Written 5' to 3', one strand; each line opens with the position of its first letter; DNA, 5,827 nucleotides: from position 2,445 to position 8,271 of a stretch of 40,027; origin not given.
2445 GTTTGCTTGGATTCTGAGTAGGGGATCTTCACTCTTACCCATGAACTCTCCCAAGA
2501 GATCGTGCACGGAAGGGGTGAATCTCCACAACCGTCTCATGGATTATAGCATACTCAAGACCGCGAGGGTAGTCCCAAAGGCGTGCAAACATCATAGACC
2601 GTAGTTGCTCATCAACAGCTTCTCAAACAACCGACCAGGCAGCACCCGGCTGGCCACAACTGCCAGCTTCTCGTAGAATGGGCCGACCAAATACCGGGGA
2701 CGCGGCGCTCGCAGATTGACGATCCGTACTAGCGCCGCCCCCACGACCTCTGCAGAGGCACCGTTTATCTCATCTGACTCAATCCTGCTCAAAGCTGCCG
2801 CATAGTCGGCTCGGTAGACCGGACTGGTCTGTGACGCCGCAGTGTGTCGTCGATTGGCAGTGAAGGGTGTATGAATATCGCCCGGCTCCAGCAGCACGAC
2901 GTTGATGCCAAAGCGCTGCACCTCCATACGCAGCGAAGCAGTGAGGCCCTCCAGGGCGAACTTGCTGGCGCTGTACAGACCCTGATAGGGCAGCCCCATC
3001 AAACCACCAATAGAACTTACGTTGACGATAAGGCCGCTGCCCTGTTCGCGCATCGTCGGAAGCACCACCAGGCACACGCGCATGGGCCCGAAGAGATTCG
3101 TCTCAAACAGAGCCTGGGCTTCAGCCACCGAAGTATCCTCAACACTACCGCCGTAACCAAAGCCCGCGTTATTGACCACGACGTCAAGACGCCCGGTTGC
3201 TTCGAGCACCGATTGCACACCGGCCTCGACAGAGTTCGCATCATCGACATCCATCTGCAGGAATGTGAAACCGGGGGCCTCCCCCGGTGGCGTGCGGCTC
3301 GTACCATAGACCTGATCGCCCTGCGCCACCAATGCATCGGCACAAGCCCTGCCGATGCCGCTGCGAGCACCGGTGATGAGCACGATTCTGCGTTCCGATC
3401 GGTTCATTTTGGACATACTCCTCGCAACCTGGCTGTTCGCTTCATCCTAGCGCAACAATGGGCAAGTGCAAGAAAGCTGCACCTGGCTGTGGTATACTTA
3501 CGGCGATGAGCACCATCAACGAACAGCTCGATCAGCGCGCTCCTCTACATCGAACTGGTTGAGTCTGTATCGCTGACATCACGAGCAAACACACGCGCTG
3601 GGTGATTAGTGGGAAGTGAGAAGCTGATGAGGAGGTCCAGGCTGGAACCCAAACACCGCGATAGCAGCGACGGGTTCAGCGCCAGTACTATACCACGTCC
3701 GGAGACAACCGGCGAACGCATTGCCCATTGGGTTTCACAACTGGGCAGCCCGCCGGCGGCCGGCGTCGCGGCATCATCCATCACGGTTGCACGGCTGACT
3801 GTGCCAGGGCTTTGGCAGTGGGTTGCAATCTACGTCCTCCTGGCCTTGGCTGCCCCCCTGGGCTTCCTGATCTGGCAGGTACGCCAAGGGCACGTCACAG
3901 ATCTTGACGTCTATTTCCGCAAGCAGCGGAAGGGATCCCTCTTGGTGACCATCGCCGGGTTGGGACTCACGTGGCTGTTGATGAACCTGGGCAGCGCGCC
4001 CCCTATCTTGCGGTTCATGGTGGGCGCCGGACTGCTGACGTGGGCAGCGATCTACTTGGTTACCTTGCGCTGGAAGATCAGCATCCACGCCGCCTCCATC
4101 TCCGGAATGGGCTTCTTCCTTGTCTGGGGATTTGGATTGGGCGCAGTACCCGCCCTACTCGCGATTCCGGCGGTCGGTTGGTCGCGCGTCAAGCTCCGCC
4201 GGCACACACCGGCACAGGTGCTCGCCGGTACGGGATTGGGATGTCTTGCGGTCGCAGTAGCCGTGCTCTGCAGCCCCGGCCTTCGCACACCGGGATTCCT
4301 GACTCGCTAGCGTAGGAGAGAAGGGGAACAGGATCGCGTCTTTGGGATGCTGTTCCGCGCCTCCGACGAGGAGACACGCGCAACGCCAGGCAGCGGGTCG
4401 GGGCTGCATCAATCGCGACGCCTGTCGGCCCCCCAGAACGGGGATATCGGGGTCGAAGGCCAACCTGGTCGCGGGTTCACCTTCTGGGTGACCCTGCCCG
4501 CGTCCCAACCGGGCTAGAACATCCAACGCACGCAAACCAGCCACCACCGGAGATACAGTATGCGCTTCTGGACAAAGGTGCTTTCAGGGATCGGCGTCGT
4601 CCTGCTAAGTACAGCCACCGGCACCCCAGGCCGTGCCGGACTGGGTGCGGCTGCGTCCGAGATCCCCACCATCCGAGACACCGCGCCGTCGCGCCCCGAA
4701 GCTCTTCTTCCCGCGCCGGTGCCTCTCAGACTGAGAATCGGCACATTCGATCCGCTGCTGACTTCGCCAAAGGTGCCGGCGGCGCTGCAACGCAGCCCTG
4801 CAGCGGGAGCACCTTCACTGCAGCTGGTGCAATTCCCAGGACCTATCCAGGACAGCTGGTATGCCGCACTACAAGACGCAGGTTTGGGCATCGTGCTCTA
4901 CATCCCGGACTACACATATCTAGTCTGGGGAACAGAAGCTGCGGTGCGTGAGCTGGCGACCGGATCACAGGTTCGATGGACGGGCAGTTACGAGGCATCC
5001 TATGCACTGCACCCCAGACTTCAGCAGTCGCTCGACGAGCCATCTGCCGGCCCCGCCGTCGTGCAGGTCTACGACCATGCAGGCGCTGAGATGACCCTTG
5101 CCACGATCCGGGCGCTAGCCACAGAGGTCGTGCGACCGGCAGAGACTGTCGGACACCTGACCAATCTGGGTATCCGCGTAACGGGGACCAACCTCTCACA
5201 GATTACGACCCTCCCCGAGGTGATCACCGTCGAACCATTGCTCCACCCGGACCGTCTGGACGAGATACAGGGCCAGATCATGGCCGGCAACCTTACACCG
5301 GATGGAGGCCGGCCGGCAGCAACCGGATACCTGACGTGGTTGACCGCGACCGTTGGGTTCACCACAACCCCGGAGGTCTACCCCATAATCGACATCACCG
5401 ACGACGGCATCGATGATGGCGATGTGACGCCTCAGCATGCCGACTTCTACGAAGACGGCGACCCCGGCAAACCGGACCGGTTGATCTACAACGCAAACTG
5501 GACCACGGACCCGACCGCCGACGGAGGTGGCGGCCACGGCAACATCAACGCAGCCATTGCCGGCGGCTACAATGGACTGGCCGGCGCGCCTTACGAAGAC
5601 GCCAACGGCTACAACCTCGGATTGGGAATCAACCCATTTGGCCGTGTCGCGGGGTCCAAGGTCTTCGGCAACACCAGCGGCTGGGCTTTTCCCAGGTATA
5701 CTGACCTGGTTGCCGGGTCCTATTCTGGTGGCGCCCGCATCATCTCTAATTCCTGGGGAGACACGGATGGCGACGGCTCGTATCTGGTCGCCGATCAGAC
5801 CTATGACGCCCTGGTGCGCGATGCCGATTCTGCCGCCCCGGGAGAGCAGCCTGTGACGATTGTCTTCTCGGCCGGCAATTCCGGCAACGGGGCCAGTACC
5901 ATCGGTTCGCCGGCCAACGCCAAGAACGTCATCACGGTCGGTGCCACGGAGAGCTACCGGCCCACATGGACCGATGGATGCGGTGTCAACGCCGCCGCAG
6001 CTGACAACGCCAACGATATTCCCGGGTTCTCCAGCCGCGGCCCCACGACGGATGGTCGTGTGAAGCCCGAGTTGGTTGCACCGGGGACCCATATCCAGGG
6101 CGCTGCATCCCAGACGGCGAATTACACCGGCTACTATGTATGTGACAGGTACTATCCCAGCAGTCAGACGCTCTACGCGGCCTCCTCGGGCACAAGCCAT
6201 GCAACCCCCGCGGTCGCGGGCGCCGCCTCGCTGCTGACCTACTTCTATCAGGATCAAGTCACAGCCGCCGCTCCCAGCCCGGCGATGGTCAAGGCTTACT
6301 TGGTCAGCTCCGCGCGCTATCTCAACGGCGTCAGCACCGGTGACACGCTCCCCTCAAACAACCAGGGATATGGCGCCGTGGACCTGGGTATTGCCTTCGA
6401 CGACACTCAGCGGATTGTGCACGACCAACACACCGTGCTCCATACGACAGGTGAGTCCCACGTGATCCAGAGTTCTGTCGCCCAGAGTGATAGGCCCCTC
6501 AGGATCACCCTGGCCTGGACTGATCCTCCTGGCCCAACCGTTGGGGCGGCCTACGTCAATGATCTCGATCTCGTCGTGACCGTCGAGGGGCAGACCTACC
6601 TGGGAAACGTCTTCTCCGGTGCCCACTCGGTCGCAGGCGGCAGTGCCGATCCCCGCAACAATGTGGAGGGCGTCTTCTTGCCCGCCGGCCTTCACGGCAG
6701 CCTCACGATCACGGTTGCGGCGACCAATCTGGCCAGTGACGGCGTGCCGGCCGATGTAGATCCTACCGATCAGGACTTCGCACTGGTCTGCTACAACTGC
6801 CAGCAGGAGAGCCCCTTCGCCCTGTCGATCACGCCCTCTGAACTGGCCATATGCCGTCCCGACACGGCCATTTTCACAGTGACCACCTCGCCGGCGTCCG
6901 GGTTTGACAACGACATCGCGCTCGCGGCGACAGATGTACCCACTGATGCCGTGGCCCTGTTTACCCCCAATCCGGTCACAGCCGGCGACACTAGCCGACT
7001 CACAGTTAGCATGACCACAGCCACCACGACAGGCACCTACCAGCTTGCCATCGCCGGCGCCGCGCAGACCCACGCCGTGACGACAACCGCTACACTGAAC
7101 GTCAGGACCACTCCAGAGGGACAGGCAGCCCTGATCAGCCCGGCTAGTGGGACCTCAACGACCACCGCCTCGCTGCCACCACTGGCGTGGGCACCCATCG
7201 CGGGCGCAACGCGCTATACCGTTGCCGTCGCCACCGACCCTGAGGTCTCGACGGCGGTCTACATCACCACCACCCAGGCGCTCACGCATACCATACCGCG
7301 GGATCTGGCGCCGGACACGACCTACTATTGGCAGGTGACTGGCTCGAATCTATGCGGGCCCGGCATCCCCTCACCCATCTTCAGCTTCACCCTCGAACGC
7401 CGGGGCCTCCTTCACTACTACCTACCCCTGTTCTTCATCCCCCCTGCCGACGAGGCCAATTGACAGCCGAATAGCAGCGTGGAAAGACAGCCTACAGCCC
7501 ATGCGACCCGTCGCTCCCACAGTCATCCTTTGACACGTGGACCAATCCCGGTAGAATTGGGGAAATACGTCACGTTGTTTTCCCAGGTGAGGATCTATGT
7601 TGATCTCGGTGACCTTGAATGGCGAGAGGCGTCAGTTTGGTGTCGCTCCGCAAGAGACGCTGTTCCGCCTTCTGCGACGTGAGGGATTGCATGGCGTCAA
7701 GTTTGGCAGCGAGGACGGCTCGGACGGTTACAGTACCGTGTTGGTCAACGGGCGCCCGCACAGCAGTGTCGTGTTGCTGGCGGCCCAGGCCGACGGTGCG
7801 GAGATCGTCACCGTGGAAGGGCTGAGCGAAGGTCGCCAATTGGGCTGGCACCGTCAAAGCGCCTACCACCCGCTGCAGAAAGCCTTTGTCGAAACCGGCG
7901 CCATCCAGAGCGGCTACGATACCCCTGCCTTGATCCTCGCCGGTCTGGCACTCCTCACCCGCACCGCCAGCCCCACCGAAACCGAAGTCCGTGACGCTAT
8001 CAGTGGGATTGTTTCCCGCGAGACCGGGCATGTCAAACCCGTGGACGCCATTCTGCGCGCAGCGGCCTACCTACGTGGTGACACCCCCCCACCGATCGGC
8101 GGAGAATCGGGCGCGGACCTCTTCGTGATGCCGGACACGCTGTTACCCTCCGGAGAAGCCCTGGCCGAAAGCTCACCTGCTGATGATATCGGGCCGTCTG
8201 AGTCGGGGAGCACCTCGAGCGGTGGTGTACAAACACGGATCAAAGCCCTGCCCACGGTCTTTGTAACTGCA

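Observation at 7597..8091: All eight [2Fe-2S] cysteine ligands replaced, at exact canonical spacing, in a fused molybdenum-hydroxylase-family protein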

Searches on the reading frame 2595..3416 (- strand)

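Call 7: search_protein_families(library=pfam, proteins=[window:2595-3416:-], max_evalue=0.001)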
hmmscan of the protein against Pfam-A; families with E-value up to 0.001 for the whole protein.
window:2595-3416:- (274 aa): 5 families
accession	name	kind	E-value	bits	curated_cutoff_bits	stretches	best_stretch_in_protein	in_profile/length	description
PF00106.31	adh_short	-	2.9e-48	164.4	26.6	1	11-192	2-193/195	short chain dehydrogenase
PF13561.12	adh_short_C2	-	3.3e-34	118.9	27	1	16-192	1-187/236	Enoyl-(Acyl carrier protein) reductase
PF08659.16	KR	-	1.9e-09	38.1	22.6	1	12-164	3-165/180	KR domain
PF01370.27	Epimerase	-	6.3e-08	32.8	20.9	1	12-185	1-176/240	NAD dependent epimerase/dehydratase family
PF08643.16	DUF1776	-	0.00016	21.6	25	1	89-245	105-275/294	Fungal family of unknown function (DUF1776)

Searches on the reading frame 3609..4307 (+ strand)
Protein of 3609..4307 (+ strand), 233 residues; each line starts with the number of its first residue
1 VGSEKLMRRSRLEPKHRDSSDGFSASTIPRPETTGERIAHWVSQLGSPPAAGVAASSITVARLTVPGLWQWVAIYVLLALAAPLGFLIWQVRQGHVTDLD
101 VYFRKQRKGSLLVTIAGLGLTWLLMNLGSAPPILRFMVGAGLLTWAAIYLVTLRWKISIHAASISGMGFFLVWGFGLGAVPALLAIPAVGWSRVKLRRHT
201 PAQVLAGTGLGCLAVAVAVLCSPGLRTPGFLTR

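Call 7: search_protein_families(library=pfam, proteins=[window:3609-4307:+], max_evalue=0.001)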
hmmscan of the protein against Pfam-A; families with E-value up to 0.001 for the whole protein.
window:3609-4307:+ (233 aa): 1 family
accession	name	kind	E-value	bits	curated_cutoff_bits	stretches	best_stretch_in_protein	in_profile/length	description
PF01569.27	PAP2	-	0.00016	21.9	27.2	1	158-223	53-126/130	PAP2 superfamily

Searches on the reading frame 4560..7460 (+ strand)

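Call 7: search_protein_families(library=pfam, proteins=[window:4560-7460:+], max_evalue=0.001)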
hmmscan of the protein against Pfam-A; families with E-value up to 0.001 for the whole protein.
window:4560-7460:+ (967 aa): 1 family
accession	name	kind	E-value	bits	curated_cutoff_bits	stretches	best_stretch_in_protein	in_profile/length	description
PF00082.27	Peptidase_S8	-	3e-42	145.3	21.8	1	275-605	4-288/288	Subtilase family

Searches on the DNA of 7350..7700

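Call 73: search_rna_families(source=window, start=7350, end=7700, threshold=evalue, max_evalue=1)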
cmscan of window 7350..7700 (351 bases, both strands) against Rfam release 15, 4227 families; matches with E-value up to 1: 2.
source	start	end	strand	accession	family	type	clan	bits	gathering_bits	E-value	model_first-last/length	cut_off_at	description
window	7398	7442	-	RF01124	sR36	Gene; snRNA; snoRNA; CD-box;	-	15.3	55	0.14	1-55/55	no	Small nucleolar RNA sR36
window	7350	7459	-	RF01946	KCNQ1OT1_1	Gene; lncRNA;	-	7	70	0.87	1-116/464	3'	KCNQ1 overlapping transcript 1 conserved region 1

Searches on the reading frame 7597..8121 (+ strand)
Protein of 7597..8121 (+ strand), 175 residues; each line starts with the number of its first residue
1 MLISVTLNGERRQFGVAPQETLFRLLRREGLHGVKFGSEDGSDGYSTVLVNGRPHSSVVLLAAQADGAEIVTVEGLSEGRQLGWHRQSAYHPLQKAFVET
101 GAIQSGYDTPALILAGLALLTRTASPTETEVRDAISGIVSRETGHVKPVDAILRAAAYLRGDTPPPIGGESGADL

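Call 3: search_protein_families(library=pfam, proteins=[window:7597-8121:+], max_evalue=1)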
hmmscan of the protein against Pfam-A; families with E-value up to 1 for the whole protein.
window:7597-8121:+ (175 aa): 1 family
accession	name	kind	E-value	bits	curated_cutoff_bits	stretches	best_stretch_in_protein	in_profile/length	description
PF01799.25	Fer2_2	-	3.3e-16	59.6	30.3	1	72-152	1-74/75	[2Fe-2S] binding domain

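Call 5: search_solved_structures(query=window:7597-8121:+, max_evalue=0.001, show_alignments=4)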
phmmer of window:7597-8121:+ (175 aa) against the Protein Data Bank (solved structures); distinct sequences matched with E-value up to 0.001: 37.
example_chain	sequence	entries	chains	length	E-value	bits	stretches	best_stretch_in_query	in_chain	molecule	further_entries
4zoh_C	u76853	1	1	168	4.8e-28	101.4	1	3-163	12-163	Putative oxidoreductase iron-sulfur subunit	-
3hrd_D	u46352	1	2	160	1.1e-24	90.5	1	3-154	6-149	Nicotinate dehydrogenase small FeS subunit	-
5y6q_A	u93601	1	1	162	2.9e-22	82.6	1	4-160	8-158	Aldehyde oxidase small subunit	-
1t3q_A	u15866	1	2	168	4.3e-22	82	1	1-156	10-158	quinoline 2-oxidoreductase small subunit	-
8uem_C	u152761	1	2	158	3.1e-20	76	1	2-161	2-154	[2Fe-2S] binding domain protein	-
1ffu_A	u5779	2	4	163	6.7e-19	71.6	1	2-160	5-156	CUTS, IRON-SULFUR PROTEIN OF CARBON MONOXIDE DEHYDROGENASE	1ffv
1rm6_C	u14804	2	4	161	2.3e-18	69.9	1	3-157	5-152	4-hydroxybenzoyl-CoA reductase gamma subunit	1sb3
1sij_A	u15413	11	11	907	5e-17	65.6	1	5-164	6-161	Aldehyde oxidoreductase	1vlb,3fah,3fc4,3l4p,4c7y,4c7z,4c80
1n5w_A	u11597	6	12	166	2e-16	63.6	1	3-161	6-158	Carbon monoxide dehydrogenase small chain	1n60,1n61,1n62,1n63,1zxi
1dgj_A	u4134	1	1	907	3.5e-16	62.8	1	6-163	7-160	ALDEHYDE OXIDOREDUCTASE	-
7dqx_C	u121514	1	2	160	8.2e-14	55.1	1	3-154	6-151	6-hydroxypseudooxynicotine dehydrogenase complex subunit beta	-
5g5g_A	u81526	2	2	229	4.2e-13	52.8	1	3-124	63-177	PUTATIVE XANTHINE DEHYDROGENASE YAGT IRON-SULFUR-BINDING SUBUNIT | Aldehyde oxidoreductase iron-sulfur-binding subunit PaoA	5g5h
3etr_A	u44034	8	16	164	2.8e-11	46.8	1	14-148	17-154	Xanthine dehydrogenase/oxidase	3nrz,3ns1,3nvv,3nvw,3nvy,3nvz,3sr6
3eub_A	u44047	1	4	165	2.9e-11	46.8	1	14-148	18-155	Xanthine dehydrogenase/oxidase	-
1fiq_A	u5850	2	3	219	5.8e-11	45.8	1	14-149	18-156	XANTHINE OXIDASE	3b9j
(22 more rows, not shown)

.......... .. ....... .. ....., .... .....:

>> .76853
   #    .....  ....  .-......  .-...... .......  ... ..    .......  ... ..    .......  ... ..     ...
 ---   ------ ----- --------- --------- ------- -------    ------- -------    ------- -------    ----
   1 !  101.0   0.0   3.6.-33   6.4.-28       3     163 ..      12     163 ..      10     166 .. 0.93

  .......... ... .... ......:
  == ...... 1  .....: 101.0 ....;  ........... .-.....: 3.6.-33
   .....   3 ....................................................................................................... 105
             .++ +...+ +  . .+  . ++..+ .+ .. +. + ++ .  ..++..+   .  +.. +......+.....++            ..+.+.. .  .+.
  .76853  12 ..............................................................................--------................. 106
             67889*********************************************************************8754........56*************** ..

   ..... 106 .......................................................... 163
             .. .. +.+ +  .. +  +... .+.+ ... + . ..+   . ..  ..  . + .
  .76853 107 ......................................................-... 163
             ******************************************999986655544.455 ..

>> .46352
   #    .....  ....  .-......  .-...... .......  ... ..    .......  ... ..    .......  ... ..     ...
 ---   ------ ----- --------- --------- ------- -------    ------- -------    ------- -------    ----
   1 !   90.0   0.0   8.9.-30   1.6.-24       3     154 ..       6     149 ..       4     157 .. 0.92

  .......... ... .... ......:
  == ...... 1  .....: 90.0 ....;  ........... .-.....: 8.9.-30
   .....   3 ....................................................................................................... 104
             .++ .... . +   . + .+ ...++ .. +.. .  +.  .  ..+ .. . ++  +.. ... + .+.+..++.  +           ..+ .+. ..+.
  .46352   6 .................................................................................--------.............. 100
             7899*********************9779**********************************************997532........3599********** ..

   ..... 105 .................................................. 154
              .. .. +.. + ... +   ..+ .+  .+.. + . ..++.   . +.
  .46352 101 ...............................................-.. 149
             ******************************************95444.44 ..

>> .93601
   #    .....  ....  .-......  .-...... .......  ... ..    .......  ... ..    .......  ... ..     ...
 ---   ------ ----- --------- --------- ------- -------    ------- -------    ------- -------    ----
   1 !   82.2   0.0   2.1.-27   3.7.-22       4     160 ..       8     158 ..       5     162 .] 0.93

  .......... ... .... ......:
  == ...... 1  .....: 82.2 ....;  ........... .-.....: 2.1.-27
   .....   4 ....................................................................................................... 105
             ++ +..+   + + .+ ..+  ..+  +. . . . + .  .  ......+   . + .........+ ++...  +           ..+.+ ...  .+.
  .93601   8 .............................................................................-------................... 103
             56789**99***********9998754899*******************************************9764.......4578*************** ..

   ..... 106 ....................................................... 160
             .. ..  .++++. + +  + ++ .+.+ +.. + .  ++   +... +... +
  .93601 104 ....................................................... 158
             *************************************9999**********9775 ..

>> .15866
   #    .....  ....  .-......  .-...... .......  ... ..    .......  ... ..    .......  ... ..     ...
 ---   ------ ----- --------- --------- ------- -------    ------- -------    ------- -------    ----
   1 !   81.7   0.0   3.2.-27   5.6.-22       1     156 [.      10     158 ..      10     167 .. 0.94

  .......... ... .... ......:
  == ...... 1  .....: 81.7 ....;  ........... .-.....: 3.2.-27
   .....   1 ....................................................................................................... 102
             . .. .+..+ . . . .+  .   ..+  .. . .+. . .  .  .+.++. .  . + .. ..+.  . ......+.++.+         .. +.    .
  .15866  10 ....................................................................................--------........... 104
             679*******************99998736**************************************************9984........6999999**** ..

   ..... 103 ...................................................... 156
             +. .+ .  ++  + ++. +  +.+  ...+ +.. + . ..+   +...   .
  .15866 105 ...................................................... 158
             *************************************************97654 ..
